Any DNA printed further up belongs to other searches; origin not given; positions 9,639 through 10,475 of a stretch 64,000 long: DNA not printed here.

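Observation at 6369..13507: Accessory operon between rho and rpmE: candidate Gram-positive exosortase (XrtG-like) sorting system encoded with its own putative substrates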

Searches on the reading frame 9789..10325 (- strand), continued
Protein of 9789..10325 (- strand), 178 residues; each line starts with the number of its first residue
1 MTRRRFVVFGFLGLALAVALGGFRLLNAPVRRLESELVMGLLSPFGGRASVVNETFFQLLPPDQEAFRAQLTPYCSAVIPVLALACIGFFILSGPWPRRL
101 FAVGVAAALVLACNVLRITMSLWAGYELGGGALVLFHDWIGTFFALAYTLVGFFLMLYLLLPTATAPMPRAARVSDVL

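Call 53: list_cluster_members(proteins=[P0213, P0214, P0215, P0216, P0218, P0220, P0227, P0260, P0271, P0275])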
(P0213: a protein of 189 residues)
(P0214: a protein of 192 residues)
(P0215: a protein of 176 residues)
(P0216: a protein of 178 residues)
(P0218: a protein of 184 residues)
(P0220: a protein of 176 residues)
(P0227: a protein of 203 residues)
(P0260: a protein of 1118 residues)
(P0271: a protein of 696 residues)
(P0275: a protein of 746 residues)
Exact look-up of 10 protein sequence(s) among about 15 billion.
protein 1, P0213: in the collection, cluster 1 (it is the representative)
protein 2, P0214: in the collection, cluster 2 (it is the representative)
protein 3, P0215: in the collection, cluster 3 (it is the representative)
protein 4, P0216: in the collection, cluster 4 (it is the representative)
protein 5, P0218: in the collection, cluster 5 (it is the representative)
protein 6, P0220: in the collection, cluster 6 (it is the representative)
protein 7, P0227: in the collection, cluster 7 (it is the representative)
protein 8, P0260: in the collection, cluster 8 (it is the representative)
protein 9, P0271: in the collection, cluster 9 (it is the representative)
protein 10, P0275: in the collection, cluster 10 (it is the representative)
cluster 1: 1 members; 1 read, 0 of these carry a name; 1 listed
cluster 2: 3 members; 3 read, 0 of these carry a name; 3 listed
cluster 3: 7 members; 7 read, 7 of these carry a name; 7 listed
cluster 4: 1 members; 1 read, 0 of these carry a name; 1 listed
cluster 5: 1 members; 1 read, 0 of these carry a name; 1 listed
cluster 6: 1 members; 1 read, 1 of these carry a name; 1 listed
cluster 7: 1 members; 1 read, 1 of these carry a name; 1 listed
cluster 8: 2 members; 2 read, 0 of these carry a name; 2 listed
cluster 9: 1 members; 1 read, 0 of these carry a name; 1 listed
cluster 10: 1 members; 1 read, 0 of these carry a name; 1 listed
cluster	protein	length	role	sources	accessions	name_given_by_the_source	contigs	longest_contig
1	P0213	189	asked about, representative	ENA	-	-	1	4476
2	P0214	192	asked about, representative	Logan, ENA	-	-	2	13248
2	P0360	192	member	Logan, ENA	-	-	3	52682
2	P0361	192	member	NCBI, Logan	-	-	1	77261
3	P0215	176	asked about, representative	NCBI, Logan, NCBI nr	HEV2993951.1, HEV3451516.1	MAG TPA: exosortase/archaeosortase family protein [Acidimicrobiia bacterium] | exosortase/archaeosortase family protein [Acidimicrobiia bacterium]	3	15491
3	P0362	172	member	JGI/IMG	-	exosortase/archaeosortase family protein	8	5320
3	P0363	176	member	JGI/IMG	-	exosortase/archaeosortase family protein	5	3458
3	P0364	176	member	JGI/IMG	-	exosortase/archaeosortase family protein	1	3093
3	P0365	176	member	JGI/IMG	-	exosortase/archaeosortase family protein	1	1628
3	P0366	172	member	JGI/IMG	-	exosortase/archaeosortase family protein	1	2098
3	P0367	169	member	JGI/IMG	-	exosortase/archaeosortase family protein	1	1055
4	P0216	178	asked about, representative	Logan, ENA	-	-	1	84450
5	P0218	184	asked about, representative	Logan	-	-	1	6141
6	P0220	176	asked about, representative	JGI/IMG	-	carbamoyl-phosphate synthase large subunit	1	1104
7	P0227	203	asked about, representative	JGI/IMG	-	exosortase/archaeosortase family protein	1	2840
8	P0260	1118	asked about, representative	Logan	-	-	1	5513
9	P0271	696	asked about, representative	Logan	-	-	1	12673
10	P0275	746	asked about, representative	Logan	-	-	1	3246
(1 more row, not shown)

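Call 54: search_protein_families(library=pfam, proteins=[P0260, P0271, P0275, P0302, P0309, P0311, P0269, P0293, P0294, P0332], max_evalue=0.001)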
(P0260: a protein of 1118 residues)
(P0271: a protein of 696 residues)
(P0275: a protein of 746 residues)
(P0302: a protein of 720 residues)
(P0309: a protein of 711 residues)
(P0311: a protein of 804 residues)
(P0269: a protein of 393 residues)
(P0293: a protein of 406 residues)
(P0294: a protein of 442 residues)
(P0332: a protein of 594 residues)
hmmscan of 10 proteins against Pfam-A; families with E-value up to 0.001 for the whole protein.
P0260 (1118 aa): 7 families
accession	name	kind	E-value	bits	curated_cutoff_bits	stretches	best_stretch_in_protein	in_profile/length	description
PF15632.11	ATPgrasp_Ter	-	9.1e-23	80.9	29.1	1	954-1072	2-111/131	ATP-grasp in the biosynthetic pathway with Ter operon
PF02655.19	ATP-grasp_3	-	7.6e-20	72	23.2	1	891-1049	1-159/160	ATP-grasp domain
PF01370.27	Epimerase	-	4e-10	40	20.9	1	785-860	1-73/240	NAD dependent epimerase/dehydratase family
PF02786.22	CPSase_L_D2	-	1.3e-06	28.5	19.8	0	1003-1054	137-187/211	Carbamoyl-phosphate synthase L chain, ATP binding domain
PF21360.3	PylC-like_N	-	1.6e-05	25.4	27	0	462-543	2-82/96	PylC-like, N-terminal domain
PF02254.24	TrkA_N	-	0.00014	22.6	23.8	0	464-538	4-73/116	TrkA-N domain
PF01656.29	CbiA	-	0.00043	20.7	25.4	0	474-520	19-59/125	CobQ/CobB/MinD/ParA nucleotide binding domain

P0271 (696 aa): 6 families
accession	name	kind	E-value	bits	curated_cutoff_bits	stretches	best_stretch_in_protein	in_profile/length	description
PF15632.11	ATPgrasp_Ter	-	5.7e-20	71.9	29.1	1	528-660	4-125/131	ATP-grasp in the biosynthetic pathway with Ter operon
PF02655.19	ATP-grasp_3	-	5.7e-17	62.7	23.2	1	464-622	1-159/160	ATP-grasp domain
PF21360.3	PylC-like_N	-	3.1e-09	37.3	27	1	372-451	12-93/96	PylC-like, N-terminal domain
PF13535.11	ATP-grasp_4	-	1.2e-06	28.7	27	0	528-623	54-155/160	ATP-grasp domain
PF09721.15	Exosortase_EpsH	-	9.7e-06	25.6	25.7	1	54-185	117-252/254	Transmembrane exosortase (Exosortase_EpsH)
PF02786.22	CPSase_L_D2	-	0.00049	20.1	19.8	0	494-642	37-203/211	Carbamoyl-phosphate synthase L chain, ATP binding domain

P0275 (746 aa): 5 families
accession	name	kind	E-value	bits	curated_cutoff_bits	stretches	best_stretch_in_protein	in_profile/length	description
PF02655.19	ATP-grasp_3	-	1.4e-13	51.7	23.2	1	543-696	1-159/160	ATP-grasp domain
PF15632.11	ATPgrasp_Ter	-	1.3e-12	48.1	29.1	1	607-719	6-112/131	ATP-grasp in the biosynthetic pathway with Ter operon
PF09721.15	Exosortase_EpsH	-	1.8e-06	27.9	25.7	1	6-143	117-250/254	Transmembrane exosortase (Exosortase_EpsH)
PF01370.27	Epimerase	-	0.00012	22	20.9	1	438-510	1-71/240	NAD dependent epimerase/dehydratase family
PF13535.11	ATP-grasp_4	-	0.00037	20.6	27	0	607-697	56-155/160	ATP-grasp domain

P0302 (720 aa): 4 families
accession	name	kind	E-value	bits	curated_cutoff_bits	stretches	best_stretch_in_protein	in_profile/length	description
PF02655.19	ATP-grasp_3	-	8.4e-15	55.6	23.2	1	504-660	1-159/160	ATP-grasp domain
PF15632.11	ATPgrasp_Ter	-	1.7e-13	50.9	29.1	1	569-695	4-122/131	ATP-grasp in the biosynthetic pathway with Ter operon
PF13535.11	ATP-grasp_4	-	7.3e-06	26.1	27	0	536-565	3-32/160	ATP-grasp domain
PF21360.3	PylC-like_N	-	0.00055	20.5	27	0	420-491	22-93/96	PylC-like, N-terminal domain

P0309 (711 aa): 3 families
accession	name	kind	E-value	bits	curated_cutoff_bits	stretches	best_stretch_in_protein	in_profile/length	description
PF15632.11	ATPgrasp_Ter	-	1.9e-17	63.7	29.1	1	505-620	3-112/131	ATP-grasp in the biosynthetic pathway with Ter operon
PF02655.19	ATP-grasp_3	-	5.9e-14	52.9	23.2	1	441-597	1-159/160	ATP-grasp domain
PF13535.11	ATP-grasp_4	-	2.7e-05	24.3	27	0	473-505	3-35/160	ATP-grasp domain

P0311 (804 aa): 5 families
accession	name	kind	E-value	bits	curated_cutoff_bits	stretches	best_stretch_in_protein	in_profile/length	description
PF15632.11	ATPgrasp_Ter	-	1.2e-20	74.1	29.1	1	661-783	2-116/131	ATP-grasp in the biosynthetic pathway with Ter operon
PF02655.19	ATP-grasp_3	-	3.8e-16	60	23.2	1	598-754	1-159/160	ATP-grasp domain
PF02786.22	CPSase_L_D2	-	1.7e-06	28.2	19.8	1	713-767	140-196/211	Carbamoyl-phosphate synthase L chain, ATP binding domain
PF13535.11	ATP-grasp_4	-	1.6e-05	25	27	0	631-755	4-155/160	ATP-grasp domain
PF09721.15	Exosortase_EpsH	-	3.4e-05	23.8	25.7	1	30-183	100-253/254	Transmembrane exosortase (Exosortase_EpsH)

P0269 (393 aa): 0 families

P0293 (406 aa): 1 family
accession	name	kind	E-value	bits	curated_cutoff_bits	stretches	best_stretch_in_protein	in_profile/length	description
PF09721.15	Exosortase_EpsH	-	2.1e-05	24.5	25.7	1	27-171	107-251/254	Transmembrane exosortase (Exosortase_EpsH)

P0294 (442 aa): 0 families

P0332 (594 aa): 0 families

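Call 60: find_related_loci(query=A6, collection=metagenome_contigs, flank=10000)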
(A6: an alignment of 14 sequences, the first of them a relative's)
Query A6 (178 aa) in metagenome_contigs; peptide patterns used: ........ (x = any residue, [..] = any of these).
77 stretches matched a pattern; 55 encode a relative of the query (tblastn E <= 1e-3); 55 distinct loci.
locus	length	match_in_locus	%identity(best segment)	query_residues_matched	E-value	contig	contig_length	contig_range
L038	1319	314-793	48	4-162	1e-44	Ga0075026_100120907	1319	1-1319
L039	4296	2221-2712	49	1-164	2e-43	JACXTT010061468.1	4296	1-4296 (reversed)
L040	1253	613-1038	54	23-164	2e-43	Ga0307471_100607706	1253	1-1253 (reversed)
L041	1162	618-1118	47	4-168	6e-43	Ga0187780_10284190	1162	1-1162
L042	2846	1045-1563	47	1-173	4e-40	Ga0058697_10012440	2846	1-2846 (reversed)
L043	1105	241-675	50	18-162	8e-40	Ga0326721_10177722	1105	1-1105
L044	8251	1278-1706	49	22-164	2e-37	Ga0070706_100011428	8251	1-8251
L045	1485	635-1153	46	1-174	4e-38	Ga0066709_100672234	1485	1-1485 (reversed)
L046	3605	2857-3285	49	22-164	7e-37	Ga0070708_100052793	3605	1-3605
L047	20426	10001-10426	48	23-165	6e-35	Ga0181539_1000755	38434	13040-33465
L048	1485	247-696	47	25-177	1e-34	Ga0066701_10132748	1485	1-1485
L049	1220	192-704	42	1-177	7e-35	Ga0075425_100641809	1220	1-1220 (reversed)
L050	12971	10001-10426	50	23-165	1e-33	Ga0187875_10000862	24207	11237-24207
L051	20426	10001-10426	49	23-165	6e-33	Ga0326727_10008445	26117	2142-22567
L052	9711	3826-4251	49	23-165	9e-33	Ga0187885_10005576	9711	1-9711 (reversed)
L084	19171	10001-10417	37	19-158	8e-17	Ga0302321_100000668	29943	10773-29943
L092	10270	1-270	38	82-172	3e-10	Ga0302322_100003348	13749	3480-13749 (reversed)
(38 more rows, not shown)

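Call 81: search_protein_families(library=pfam, proteins=[L084:9809-13450:+, L092:85-3261:+], max_evalue=0.001)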
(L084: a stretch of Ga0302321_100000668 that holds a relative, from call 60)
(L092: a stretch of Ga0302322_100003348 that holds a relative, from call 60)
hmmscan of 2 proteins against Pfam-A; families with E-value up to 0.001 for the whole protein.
L084:9809-13450:+ (1213 aa): 3 families
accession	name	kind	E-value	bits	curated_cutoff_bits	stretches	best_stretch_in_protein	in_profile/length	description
PF02350.25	Epimerase_2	-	7.7e-82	275.4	30.6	1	859-1186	10-346/347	UDP-N-acetylglucosamine 2-epimerase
PF02655.19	ATP-grasp_3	-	4.3e-10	40.4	23.2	1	479-645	1-159/160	ATP-grasp domain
PF15632.11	ATPgrasp_Ter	-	5.6e-10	39.5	29.1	1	544-671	4-115/131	ATP-grasp in the biosynthetic pathway with Ter operon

L092:85-3261:+ (1058 aa): 3 families
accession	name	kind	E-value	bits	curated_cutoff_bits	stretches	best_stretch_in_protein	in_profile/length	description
PF02350.25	Epimerase_2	-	6e-82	275.7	30.6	1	704-1031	10-346/347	UDP-N-acetylglucosamine 2-epimerase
PF02655.19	ATP-grasp_3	-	1.9e-10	41.5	23.2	1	324-490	1-159/160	ATP-grasp domain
PF15632.11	ATPgrasp_Ter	-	2.5e-10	40.7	29.1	1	389-516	4-115/131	ATP-grasp in the biosynthetic pathway with Ter operon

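Call 87: list_cluster_members(proteins=[P0219, P0229, P0240, P0250, P0262, P0277, P0288, P0305, P0318, P0338])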
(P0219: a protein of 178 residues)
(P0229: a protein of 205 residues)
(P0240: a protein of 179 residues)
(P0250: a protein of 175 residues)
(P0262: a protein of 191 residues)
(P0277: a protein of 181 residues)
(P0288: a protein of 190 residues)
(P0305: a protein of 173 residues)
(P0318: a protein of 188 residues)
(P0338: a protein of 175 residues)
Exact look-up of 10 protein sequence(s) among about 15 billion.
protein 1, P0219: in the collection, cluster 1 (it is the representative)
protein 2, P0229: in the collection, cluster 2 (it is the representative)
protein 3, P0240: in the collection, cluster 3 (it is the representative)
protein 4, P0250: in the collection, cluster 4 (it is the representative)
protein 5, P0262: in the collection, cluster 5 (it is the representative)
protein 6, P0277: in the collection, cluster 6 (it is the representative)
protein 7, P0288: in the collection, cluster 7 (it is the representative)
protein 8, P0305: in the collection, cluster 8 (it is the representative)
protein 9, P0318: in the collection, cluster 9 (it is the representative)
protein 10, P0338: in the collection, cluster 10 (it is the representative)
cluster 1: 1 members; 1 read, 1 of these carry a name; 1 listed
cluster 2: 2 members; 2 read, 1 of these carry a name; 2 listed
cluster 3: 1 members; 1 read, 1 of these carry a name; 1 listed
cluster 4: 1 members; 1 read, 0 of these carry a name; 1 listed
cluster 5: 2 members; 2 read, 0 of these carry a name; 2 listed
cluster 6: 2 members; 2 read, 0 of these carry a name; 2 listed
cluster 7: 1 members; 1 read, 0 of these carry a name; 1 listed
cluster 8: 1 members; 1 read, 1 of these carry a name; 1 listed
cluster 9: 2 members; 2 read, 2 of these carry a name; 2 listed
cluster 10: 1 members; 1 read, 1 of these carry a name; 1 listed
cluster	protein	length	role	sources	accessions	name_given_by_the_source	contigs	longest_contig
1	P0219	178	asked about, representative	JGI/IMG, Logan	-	carbamoyl-phosphate synthase large subunit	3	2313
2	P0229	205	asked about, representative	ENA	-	-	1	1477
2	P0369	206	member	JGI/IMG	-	carbamoyl-phosphate synthase large subunit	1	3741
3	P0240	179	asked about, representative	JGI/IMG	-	exosortase/archaeosortase family protein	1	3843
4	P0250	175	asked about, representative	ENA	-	-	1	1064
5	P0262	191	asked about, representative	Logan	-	-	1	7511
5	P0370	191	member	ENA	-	-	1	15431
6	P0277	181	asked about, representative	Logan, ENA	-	-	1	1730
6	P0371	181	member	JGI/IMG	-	-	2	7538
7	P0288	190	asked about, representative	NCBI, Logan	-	-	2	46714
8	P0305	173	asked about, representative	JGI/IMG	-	exosortase/archaeosortase family protein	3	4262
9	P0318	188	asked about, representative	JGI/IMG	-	exosortase/archaeosortase family protein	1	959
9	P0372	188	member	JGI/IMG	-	exosortase/archaeosortase family protein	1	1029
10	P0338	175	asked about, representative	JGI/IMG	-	exosortase/archaeosortase family protein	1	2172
